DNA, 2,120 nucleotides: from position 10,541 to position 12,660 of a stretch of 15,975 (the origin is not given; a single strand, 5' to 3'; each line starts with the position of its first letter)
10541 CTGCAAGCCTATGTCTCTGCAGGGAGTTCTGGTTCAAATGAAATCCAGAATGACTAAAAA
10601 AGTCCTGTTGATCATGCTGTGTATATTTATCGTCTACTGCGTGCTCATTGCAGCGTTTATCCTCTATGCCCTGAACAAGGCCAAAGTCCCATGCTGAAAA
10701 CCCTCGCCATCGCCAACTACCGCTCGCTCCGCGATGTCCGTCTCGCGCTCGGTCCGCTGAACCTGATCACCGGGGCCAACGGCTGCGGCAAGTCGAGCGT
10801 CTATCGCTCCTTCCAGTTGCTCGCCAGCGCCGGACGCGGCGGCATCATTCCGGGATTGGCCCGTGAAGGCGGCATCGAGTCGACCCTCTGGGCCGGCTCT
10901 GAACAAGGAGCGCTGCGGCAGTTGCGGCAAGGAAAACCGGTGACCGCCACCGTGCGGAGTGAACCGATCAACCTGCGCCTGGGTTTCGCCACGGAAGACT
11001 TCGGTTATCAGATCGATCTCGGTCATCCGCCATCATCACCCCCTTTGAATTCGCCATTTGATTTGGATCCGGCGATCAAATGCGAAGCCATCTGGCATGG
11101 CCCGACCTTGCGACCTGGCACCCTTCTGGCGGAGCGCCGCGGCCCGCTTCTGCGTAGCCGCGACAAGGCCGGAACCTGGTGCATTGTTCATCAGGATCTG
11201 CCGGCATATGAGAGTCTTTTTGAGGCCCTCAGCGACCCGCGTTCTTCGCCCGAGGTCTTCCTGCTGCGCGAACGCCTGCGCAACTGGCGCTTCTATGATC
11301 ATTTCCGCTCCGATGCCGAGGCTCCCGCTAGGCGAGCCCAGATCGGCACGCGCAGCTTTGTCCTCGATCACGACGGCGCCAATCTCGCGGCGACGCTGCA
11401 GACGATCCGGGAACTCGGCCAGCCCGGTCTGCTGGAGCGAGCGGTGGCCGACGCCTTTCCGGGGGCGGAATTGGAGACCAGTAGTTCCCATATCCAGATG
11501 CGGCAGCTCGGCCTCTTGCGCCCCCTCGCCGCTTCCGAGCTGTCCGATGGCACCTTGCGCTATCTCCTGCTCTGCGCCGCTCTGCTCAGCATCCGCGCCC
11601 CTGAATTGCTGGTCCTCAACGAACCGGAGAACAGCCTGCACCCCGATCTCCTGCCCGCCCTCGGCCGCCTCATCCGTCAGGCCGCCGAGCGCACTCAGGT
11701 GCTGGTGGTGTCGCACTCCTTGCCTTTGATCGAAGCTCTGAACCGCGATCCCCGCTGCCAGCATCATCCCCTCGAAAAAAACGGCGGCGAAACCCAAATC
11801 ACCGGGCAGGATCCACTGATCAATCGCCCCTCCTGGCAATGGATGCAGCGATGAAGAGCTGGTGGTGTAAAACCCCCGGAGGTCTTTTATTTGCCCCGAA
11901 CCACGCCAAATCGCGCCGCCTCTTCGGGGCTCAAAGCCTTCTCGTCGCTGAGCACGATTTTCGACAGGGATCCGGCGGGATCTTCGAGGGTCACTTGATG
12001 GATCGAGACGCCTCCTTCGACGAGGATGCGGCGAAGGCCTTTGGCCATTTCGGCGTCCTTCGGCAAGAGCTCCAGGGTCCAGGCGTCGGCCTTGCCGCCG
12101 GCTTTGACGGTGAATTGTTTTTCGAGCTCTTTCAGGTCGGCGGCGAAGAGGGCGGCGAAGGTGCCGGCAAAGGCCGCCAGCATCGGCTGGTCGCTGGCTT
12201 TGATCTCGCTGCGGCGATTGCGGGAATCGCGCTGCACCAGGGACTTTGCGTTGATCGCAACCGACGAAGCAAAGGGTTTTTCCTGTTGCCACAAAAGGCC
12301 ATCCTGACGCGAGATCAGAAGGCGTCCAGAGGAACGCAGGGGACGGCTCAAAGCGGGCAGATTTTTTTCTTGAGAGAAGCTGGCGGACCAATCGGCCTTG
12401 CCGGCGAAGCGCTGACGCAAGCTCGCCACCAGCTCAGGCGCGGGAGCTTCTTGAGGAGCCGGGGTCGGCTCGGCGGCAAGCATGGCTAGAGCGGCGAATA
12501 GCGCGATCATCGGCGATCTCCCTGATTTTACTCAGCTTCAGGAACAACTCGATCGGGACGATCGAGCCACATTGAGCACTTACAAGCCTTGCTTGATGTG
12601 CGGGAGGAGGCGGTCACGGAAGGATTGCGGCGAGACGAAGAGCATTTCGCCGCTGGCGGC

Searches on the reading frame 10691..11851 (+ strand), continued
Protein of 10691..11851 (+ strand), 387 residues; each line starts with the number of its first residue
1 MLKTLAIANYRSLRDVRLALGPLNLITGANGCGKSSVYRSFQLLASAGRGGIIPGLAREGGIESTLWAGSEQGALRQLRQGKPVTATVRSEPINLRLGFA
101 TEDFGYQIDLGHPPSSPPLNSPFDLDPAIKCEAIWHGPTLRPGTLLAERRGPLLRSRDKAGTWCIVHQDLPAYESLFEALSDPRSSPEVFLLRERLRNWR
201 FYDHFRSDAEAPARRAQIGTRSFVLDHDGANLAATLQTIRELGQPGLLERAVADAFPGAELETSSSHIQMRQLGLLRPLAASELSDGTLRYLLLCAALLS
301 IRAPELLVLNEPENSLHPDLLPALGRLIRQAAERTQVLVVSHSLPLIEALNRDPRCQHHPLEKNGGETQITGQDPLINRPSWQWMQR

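Call 86: get_annotated_region(hit=H17, flank=6000)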
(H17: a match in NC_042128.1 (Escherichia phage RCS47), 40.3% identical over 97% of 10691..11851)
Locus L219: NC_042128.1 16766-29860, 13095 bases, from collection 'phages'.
description: Escherichia phage RCS47, complete genome.
organism: Escherichia phage RCS47 (NCBI taxid 1590550)
taxonomy: Viruses; Duplodnaviria; Heunggongvirae; Uroviricota; Caudoviricetes; Punavirus; Punavirus RCS47
host: Escherichia coli; source: -; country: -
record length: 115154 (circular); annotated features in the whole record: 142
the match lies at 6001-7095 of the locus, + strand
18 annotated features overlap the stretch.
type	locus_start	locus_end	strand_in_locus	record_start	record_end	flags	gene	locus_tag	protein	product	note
misc_feature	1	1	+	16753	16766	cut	-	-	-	inverted repeat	Evidence 6 : Doubtful CDS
misc_feature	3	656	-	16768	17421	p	ygbM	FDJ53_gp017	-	-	Evidence 2b : Function of strongly homologous gene; Product type e : enzyme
CDS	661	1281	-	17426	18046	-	ygbL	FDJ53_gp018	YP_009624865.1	aldolase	Evidence 2b : Function of strongly homologous gene; Product type e : enzyme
CDS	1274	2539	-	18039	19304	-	-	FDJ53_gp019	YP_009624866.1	four-carbon acid sugar kinase family protein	Evidence 4 : Homologs of previously reported genes of unknown function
CDS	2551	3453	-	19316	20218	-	-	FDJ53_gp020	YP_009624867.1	dehydrogenase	Evidence 3 : Function proposed based on presence of conserved amino acid motif, structural feature or limited homology; ...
CDS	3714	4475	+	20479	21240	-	-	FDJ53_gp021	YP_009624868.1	transcriptional regulator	Evidence 3 : Function proposed based on presence of conserved amino acid motif, structural feature or limited homology; ...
CDS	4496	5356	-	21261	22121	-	bla SHV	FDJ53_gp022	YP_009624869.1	class A extended-spectrum beta-lactamase SHV-2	Evidence 1c : Function experimentally demonstrated in the studied genus; Product type e : enzyme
CDS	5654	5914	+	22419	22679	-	-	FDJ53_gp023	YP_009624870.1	putative K+ transporting ATPase, KdpC subunit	Evidence 3 : Function proposed based on presence of conserved amino acid motif, structural feature or limited homology; ...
CDS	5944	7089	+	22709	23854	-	recF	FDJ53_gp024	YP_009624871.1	AAA family ATPase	Evidence 2b : Function of strongly homologous gene; Product type e : enzyme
misc_feature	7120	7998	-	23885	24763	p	lacY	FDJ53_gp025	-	-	Evidence 2b : Function of strongly homologous gene; Product type c : carrier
misc_RNA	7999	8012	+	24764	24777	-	-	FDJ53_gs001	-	inverted repeat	Evidence 6 : Doubtful CDS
CDS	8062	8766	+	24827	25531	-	tnpAIS26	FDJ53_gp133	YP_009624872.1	IS6-like element IS26 family transposase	Evidence 2a : Function of homologous gene experimentally demonstrated in an other organism; Product type e : enzyme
misc_feature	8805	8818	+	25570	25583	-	-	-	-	inverted repreat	Evidence 6 : Doubtful CDS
misc_feature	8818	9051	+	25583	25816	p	-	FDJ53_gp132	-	-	Evidence 4 : Homologs of previously reported genes of unknown function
CDS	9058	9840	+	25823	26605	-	-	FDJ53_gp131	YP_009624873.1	conserved protein of unknown function, IsaA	Evidence 4 : Homologs of previously reported genes of unknown function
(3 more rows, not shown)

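Call 87: get_annotated_region(hit=H14, flank=6000)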
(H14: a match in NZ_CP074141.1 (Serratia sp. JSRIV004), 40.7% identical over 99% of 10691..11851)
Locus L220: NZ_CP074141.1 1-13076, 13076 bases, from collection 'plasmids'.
description: Serratia sp. JSRIV004 plasmid pJSRIV004_1, complete sequence
organism: Serratia sp. JSRIV004 (NCBI taxid 2831895)
taxonomy: Bacteria; Pseudomonadota; Gammaproteobacteria; Enterobacterales; Yersiniaceae; Serratia; Serratia sp. JSRIV004
host: -; source: river water; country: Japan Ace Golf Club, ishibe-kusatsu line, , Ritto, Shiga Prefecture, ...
typing (MOB-suite, as given by PLSDB): conjugative; replicon rep_cluster_787; relaxase MOBF; mating-pair formation MPF_F
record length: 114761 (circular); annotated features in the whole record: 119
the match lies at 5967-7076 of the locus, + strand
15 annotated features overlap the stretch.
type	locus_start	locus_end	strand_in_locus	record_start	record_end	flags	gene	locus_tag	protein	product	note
CDS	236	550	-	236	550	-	-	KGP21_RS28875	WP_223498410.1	hypothetical protein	-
CDS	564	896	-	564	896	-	mazF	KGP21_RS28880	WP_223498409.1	endoribonuclease MazF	-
CDS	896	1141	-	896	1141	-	-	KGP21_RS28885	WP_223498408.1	AbrB/MazE/SpoVT family DNA-binding domain-containing protein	-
CDS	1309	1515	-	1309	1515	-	-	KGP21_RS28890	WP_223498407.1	hypothetical protein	-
CDS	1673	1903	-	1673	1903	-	-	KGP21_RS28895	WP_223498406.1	hypothetical protein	-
CDS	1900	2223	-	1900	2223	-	-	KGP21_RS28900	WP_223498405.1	hypothetical protein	-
CDS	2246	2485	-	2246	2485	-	-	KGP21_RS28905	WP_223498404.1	helix-turn-helix domain-containing protein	-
CDS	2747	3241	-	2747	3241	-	-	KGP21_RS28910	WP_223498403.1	hypothetical protein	-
CDS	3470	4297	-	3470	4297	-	-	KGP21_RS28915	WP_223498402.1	phosphoenolpyruvate hydrolase family protein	-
CDS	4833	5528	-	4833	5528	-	-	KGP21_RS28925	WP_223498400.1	IS6 family transposase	-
CDS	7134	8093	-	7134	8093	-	-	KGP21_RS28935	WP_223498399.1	Rpn family recombination-promoting nuclease/putative transposase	-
CDS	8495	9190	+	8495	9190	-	-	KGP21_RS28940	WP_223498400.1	IS6 family transposase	-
CDS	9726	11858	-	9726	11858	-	-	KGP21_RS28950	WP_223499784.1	TonB-dependent receptor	-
CDS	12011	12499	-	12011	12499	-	-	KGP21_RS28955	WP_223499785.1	DUF2946 domain-containing protein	-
CDS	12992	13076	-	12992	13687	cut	-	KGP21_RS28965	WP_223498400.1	IS6 family transposase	-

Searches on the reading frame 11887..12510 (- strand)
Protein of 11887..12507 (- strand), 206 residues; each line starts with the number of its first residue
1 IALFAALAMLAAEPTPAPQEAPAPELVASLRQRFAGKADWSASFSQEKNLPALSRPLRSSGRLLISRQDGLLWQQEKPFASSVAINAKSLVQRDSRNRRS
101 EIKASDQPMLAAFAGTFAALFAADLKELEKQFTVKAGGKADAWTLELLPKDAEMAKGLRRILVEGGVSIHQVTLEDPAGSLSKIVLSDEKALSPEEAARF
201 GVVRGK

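Call 8: search_protein_families(library=pfam, proteins=[window:11887-12507:-], max_evalue=0.01)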
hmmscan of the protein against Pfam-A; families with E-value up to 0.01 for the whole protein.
window:11887-12507:- (206 aa): 2 families
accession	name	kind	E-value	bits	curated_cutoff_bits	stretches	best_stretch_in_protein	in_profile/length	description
PF19574.5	LolA_3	-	3.9e-17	62.7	23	1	29-165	11-147/192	Outer membrane lipoprotein carrier protein LolA-like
PF03548.22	LolA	-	3.2e-13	50.2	23.6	1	41-200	7-162/165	Outer membrane lipoprotein carrier protein LolA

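Call 9: search_protein_families(library=padloc, proteins=[window:11887-12507:-], max_evalue=0.01)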
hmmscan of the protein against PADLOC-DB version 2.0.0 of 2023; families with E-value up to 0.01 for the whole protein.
window:11887-12507:- (206 aa): 0 families

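Call 10: search_protein_families(library=ncbifam, proteins=[window:11887-12507:-], max_evalue=0.01)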
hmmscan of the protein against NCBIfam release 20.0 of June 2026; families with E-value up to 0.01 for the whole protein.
window:11887-12507:- (206 aa): 3 families
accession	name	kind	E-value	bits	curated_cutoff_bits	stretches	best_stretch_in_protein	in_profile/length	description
NF053544.1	LolA2_flexi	equivalog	3.1e-15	56.1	125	1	15-200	21-206/208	flexirubin biosynthesis/transport protein LolA2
TIGR00547.2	lolA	equivalog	4.2e-13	49.2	112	1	12-200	12-189/202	outer membrane lipoprotein periplasmic chaperone LolA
NF000661.0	PRK00031.1-3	equivalog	7.9e-05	22.1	255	1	53-192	70-204/225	outer membrane lipoprotein chaperone LolA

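Call 61: find_homologous_proteins(query=window:11890-12510:-, max_evalue=1e-20)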
Query window:11890-12510:- (207 aa): 1 proteins with E <= 1e-20 among 1998 candidates.
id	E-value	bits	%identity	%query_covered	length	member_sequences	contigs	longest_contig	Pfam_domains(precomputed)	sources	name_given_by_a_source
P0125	1.5e-123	428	100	100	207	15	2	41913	PF19574.5,PF03548.23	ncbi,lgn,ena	-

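Call 62: list_cluster_members(proteins=[P0125])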
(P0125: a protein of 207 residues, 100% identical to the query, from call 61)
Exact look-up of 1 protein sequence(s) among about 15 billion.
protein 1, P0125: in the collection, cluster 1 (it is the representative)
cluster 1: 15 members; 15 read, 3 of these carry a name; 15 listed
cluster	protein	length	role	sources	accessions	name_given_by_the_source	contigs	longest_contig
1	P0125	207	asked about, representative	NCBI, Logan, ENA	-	-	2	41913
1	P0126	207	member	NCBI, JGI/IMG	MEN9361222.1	MAG: hypothetical protein RL095_2757 [Verrucomicrobiota bacterium] | outer membrane lipoprotein-sorting protein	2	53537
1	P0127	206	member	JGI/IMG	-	outer membrane lipoprotein-sorting protein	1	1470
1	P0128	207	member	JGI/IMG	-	outer membrane lipoprotein-sorting protein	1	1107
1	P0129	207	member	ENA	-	-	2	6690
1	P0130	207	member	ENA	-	-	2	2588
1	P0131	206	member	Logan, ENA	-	-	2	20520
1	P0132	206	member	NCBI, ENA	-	-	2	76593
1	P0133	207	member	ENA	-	-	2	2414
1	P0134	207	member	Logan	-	-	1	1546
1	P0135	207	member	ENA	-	-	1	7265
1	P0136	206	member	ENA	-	-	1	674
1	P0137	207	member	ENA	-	-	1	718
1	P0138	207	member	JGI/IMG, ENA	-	-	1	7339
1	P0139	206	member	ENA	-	-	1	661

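Call 63: find_encoding_contigs(protein=P0132, flank=10000, max_places=3)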
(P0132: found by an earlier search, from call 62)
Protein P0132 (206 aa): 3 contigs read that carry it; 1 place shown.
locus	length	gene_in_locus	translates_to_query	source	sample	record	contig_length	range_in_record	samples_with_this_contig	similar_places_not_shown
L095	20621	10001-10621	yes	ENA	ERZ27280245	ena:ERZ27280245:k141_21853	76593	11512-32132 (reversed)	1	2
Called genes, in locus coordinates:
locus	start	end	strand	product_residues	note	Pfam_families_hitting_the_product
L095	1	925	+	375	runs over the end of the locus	PF00899:ThiF, PF00581:Rhodanese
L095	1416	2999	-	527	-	PF00884:Sulfatase, PF16347:SGSH_C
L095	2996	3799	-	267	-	PF09339:HTH_IclR (weak), PF01614:IclR_C (weak)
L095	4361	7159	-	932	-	PF22842:Pel9A-like_beta_helix (weak), PF13229:Beta_helix (faint)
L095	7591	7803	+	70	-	-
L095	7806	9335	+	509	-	PF00221:Lyase_aromatic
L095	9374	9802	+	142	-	PF13279:4HBT_2, PF03061:4HBT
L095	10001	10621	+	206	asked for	PF19574:LolA_3, PF03548:LolA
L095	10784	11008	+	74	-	PF09720:Unstab_antitox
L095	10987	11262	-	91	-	-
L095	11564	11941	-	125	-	-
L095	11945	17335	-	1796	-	PF12458:DUF3686, PF25472:DUF7902, PF07728:AAA_5 (faint), PF13401:AAA_22 (faint)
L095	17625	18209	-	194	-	-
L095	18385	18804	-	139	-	PF01850:PIN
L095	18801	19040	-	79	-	PF22513:FitA-like_RHH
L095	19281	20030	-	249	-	-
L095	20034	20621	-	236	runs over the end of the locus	PF00669:Flagellin_N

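Call 64: find_encoding_contigs(protein=P0126, flank=10000, max_places=3)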
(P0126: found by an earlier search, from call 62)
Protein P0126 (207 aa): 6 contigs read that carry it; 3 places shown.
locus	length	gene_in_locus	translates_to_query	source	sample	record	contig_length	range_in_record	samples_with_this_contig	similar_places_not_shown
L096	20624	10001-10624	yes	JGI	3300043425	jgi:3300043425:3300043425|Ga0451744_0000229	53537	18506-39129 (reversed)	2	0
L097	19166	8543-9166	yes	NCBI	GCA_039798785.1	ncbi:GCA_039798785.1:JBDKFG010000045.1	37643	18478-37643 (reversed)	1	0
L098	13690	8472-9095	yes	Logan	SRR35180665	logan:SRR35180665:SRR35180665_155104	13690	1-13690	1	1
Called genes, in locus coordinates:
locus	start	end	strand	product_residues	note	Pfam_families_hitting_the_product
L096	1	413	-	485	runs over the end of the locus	PF00171:Aldedh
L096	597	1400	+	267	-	PF06283:ThuA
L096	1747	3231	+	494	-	PF03572:Peptidase_S41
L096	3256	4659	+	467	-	PF00370:FGGY_N, PF02782:FGGY_C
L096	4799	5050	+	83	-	PF01016:Ribosomal_L27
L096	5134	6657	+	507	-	PF01018:GTP1_OBG, PF01926:MMR_HSR1, PF02421:FeoB_N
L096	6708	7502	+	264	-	PF13672:PP2C_2, PF00481:PP2C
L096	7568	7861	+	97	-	-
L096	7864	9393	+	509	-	PF00221:Lyase_aromatic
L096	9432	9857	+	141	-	PF13279:4HBT_2, PF03061:4HBT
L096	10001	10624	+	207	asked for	PF19574:LolA_3, PF03548:LolA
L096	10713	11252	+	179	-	PF09835:DUF2062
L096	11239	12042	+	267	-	PF02405:MlaE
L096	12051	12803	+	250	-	PF00005:ABC_tran, PF13304:AAA_21 (faint)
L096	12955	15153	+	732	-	PF13249:SQHop_cyclase_N (faint), PF13709:DUF4159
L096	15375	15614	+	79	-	PF04014:MazE_antitoxin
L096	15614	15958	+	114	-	PF02452:PemK_toxin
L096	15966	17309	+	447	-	PF04996:AstB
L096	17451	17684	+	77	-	PF09720:Unstab_antitox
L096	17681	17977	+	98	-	-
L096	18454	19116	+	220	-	-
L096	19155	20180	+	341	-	PF03417:AAT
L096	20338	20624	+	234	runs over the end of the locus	PF00005:ABC_tran, PF13304:AAA_21 (faint), PF12399:BCA_ABC_TP_C (faint)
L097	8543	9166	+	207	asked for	PF19574:LolA_3, PF03548:LolA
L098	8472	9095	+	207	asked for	PF19574:LolA_3, PF03548:LolA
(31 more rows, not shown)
